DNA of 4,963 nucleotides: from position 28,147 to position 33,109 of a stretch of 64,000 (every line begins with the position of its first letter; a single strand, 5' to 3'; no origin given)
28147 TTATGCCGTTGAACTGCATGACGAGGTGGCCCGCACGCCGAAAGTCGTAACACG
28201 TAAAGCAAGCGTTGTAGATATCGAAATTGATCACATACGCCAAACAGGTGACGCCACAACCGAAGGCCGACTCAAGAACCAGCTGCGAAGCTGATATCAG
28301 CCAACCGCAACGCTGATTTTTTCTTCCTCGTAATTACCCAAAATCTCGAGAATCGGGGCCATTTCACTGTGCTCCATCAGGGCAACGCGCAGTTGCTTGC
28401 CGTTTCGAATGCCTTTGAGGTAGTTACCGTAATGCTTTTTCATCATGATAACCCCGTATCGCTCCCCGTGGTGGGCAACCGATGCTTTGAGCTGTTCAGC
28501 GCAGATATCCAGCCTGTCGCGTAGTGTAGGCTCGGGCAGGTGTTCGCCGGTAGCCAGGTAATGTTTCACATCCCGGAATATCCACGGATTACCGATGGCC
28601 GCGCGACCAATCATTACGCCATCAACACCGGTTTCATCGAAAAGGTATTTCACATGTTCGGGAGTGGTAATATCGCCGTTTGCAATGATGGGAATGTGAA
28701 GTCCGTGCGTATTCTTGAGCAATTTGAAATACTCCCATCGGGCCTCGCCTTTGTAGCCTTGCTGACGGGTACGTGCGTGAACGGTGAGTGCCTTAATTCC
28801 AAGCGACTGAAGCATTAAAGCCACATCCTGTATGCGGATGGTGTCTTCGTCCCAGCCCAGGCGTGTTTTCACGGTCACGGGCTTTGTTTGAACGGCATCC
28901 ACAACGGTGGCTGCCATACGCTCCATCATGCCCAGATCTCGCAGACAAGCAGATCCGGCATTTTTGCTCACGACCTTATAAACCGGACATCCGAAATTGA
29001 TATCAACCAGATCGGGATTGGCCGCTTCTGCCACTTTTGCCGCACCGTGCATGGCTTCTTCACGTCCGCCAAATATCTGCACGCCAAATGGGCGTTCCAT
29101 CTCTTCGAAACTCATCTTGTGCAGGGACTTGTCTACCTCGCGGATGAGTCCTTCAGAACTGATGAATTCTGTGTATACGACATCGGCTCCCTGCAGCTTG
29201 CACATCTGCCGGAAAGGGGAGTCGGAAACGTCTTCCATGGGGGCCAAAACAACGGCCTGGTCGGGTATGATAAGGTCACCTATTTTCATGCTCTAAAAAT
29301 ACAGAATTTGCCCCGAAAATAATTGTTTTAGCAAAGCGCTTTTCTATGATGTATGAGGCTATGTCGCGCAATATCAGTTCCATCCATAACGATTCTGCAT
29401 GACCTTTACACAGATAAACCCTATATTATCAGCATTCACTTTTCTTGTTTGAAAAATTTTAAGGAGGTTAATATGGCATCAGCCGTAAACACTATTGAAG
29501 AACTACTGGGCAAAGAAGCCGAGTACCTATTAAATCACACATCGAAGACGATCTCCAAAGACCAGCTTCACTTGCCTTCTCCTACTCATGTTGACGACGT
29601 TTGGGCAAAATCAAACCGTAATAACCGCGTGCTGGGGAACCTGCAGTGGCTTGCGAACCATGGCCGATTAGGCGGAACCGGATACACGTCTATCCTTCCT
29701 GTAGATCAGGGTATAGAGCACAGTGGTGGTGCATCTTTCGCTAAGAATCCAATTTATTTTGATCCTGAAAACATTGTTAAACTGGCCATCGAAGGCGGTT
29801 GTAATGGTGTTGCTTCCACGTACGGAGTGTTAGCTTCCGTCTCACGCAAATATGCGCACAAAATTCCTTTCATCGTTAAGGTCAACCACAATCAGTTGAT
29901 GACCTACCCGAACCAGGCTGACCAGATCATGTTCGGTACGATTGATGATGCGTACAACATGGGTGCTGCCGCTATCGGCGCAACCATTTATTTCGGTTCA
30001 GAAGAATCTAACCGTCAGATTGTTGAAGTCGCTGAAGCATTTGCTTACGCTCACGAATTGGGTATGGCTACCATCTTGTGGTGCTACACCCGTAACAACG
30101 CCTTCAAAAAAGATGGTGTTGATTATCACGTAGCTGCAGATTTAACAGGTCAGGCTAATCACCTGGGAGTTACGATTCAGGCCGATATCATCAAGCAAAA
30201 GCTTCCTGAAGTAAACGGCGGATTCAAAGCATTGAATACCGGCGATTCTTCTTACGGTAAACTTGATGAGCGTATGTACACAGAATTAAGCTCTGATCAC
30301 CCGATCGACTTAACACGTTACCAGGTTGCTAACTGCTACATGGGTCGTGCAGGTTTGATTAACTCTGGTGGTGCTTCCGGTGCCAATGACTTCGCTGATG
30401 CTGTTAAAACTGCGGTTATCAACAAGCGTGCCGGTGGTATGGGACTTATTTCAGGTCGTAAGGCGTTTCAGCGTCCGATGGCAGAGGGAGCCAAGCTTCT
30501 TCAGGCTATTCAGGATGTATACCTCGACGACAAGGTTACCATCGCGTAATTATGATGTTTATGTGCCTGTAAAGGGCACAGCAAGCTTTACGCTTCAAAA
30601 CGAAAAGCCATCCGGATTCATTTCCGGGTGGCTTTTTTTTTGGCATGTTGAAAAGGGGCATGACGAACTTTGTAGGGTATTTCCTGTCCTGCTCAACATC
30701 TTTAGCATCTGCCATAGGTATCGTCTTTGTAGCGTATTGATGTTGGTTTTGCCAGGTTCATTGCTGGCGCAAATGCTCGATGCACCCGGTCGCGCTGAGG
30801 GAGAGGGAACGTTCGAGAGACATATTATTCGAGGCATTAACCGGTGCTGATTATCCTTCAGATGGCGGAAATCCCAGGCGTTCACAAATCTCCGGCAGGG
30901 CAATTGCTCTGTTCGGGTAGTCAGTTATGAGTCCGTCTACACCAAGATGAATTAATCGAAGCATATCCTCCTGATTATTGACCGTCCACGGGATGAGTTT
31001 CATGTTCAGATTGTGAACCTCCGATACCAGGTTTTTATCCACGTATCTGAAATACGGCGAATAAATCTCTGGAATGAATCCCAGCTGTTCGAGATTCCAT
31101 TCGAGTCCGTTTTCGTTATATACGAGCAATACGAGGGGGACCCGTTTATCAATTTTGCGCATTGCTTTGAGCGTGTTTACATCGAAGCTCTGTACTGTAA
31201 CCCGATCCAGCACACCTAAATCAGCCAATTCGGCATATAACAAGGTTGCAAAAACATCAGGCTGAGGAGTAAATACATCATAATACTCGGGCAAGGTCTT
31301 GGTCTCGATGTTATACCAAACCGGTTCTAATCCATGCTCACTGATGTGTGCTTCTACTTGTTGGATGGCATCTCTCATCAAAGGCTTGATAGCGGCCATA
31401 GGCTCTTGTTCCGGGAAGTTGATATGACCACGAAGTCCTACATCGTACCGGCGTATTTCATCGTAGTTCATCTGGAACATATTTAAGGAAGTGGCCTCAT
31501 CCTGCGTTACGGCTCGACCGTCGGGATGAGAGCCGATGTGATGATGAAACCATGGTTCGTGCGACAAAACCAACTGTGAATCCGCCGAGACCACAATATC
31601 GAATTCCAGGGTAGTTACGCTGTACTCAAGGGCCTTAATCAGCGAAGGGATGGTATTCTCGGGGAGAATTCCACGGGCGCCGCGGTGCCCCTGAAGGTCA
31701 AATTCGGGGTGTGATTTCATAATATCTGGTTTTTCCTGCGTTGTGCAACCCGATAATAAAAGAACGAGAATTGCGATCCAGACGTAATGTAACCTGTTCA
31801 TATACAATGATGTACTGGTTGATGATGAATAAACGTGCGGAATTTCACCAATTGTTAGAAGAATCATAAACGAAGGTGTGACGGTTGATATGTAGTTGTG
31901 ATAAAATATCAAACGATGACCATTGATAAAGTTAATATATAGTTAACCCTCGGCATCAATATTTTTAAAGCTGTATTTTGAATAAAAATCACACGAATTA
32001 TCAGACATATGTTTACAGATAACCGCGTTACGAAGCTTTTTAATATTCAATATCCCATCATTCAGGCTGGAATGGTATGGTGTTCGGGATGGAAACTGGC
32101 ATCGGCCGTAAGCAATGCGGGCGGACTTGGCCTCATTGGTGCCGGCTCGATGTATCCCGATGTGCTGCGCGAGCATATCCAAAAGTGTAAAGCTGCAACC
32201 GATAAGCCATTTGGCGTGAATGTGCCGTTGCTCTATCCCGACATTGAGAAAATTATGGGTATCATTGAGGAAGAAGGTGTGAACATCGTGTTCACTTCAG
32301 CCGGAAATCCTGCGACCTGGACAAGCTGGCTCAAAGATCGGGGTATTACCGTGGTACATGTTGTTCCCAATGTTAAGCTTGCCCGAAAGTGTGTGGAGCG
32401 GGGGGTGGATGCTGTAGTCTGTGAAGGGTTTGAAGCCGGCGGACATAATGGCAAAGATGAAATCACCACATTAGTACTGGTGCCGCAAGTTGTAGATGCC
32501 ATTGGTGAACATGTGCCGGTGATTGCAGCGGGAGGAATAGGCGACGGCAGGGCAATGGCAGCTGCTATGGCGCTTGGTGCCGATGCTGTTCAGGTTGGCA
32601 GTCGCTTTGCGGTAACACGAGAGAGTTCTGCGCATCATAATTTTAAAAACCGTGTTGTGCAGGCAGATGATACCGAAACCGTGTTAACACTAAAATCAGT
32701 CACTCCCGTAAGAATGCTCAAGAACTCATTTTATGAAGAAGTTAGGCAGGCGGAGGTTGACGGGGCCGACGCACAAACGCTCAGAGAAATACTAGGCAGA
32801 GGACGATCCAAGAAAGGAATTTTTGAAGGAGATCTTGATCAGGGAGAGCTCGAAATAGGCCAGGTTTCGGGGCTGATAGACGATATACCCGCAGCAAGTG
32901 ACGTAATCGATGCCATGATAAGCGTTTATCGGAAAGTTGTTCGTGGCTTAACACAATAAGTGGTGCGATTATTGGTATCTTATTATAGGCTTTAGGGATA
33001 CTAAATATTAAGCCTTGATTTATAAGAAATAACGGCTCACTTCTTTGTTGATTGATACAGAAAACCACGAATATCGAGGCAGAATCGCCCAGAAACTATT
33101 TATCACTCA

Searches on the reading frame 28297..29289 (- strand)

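Call 50: search_protein_families(library=pfam, proteins=[window:28297-29289:-], max_evalue=0.001)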
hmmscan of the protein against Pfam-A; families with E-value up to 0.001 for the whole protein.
window:28297-29289:- (330 aa): 2 families
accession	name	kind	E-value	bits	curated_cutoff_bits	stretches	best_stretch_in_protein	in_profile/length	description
PF01207.24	Dus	-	2.5e-81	273.6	20.4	1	15-311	2-296/311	Dihydrouridine synthase (Dus)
PF00977.27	His_biosynth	-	2.1e-05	24.5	23.6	1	121-230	111-221/228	Histidine biosynthesis protein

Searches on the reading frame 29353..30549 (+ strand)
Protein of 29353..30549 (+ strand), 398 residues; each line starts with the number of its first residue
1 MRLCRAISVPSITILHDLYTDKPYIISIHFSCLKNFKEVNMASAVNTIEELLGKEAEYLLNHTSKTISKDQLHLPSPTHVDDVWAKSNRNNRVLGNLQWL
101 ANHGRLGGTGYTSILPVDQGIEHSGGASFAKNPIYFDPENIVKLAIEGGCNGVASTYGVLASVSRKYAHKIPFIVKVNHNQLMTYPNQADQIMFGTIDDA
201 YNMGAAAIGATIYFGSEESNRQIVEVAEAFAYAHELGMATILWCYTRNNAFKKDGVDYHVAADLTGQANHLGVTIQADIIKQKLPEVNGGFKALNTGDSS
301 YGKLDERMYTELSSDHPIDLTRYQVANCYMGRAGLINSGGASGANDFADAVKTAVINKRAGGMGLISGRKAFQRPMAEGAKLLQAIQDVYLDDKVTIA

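Call 79: search_protein_families(library=pfam, proteins=[window:29353-30549:+], max_evalue=0.00001)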
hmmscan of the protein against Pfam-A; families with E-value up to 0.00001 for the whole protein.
window:29353-30549:+ (398 aa): 1 family
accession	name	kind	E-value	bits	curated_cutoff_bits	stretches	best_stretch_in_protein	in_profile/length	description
PF01791.15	DeoC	-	6.2e-63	212.9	23.8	1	112-374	1-229/229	DeoC/LacD family aldolase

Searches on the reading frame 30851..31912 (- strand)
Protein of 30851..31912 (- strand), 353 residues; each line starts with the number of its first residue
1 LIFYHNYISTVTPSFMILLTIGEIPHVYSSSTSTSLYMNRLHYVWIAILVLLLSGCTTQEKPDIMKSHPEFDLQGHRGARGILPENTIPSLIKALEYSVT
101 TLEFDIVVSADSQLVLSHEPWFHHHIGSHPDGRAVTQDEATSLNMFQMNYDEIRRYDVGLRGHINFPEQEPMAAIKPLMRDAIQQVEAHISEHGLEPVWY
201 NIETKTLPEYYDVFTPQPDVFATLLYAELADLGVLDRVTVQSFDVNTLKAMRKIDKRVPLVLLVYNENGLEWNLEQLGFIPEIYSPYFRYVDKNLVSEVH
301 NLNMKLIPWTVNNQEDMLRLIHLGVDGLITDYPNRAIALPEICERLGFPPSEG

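Call 79: search_protein_families(library=pfam, proteins=[window:30851-31912:-], max_evalue=0.00001)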
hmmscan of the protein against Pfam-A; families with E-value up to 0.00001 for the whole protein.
window:30851-31912:- (353 aa): 1 family
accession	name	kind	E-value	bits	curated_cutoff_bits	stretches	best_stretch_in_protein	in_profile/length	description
PF03009.23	GDPD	-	1e-30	108.1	23.6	1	76-334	1-243/244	Glycerophosphoryl diester phosphodiesterase family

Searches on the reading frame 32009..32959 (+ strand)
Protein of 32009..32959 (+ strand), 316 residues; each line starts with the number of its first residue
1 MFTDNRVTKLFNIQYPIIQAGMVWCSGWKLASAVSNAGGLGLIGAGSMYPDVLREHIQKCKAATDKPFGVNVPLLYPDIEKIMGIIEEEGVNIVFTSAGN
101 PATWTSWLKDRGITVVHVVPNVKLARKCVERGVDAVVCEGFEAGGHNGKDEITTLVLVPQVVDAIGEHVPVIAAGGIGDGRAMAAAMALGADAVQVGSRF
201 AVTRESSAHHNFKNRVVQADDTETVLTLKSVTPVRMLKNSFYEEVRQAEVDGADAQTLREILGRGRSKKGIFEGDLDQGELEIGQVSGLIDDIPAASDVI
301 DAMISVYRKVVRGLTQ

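Call 79: search_protein_families(library=pfam, proteins=[window:32009-32959:+], max_evalue=0.00001)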
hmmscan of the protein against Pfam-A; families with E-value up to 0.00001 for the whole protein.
window:32009-32959:+ (316 aa): 4 families
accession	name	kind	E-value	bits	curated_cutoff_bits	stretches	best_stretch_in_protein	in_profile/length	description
PF03060.21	NMO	-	1.2e-66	225.8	28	1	6-304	3-329/331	Nitronate monooxygenase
PF00478.31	IMPDH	-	1.2e-13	51.2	25.6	1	4-212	24-251/345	IMP dehydrogenase / GMP reductase domain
PF01070.24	FMN_dh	-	8.4e-12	45.2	24.9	1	116-202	223-307/350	FMN-dependent dehydrogenase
PF05690.20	ThiG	-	5.2e-07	29.7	23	1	109-205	120-212/247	Thiazole biosynthesis protein ThiG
